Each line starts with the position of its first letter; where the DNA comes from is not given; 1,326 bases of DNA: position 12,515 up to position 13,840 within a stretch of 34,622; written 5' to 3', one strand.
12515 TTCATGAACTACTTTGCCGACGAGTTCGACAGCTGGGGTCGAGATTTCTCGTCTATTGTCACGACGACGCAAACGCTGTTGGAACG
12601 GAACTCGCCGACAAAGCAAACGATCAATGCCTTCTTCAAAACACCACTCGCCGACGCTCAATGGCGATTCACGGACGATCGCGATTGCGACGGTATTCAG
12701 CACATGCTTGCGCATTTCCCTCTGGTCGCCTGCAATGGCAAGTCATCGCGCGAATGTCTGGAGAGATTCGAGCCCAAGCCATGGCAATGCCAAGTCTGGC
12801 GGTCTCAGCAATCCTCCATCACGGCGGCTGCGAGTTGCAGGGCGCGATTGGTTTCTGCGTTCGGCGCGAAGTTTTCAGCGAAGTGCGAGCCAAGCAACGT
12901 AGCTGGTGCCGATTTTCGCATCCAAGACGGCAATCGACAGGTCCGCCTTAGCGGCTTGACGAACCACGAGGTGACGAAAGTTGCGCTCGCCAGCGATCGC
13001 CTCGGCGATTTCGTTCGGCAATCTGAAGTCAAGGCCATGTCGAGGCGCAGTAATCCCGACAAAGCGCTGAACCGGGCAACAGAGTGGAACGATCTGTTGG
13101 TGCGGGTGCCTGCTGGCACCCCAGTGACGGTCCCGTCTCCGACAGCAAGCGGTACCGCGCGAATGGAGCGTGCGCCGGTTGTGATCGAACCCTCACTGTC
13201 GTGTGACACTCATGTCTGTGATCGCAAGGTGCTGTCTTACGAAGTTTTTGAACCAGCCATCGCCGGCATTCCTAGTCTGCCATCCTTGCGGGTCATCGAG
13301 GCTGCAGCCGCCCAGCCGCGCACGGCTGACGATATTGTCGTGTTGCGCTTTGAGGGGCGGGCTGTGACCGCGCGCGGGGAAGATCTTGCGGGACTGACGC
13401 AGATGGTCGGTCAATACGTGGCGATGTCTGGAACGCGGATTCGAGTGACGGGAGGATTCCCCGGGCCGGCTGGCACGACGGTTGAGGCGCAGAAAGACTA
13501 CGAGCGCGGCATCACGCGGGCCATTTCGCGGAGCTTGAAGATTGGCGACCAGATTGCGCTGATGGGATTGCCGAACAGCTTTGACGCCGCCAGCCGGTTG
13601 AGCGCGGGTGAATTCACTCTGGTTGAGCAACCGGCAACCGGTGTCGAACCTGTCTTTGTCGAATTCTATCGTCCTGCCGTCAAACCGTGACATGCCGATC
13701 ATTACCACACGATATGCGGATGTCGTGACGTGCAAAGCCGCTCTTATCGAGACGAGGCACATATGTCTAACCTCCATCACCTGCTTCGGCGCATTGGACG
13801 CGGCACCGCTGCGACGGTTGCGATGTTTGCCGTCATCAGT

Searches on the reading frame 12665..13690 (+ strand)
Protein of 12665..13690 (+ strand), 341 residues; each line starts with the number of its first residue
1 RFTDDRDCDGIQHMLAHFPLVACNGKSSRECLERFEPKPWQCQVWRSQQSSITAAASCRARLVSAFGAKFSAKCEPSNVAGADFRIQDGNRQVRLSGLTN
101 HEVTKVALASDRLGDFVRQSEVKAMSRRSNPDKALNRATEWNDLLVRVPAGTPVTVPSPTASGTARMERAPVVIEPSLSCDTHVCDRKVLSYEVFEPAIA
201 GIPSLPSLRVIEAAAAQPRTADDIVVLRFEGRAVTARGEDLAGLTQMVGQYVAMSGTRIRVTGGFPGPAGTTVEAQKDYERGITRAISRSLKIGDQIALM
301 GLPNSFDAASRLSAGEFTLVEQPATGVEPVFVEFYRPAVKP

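Call 66: search_protein_families(library=pfam, proteins=[window:12665-13690:+], max_evalue=1)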
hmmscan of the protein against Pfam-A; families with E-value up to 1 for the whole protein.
window:12665-13690:+ (341 aa): 0 families
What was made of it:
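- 11768..13690 (+): Exported caspase-like (Peptidase_C14) protein 1, 640 aa. It has a signal peptide, a His/Cys dyad (YFAGHG, IVDACRS), and a C-terminal half of about 340 aa with no family match. No Pfam hit for residues 300-640 (call 66).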
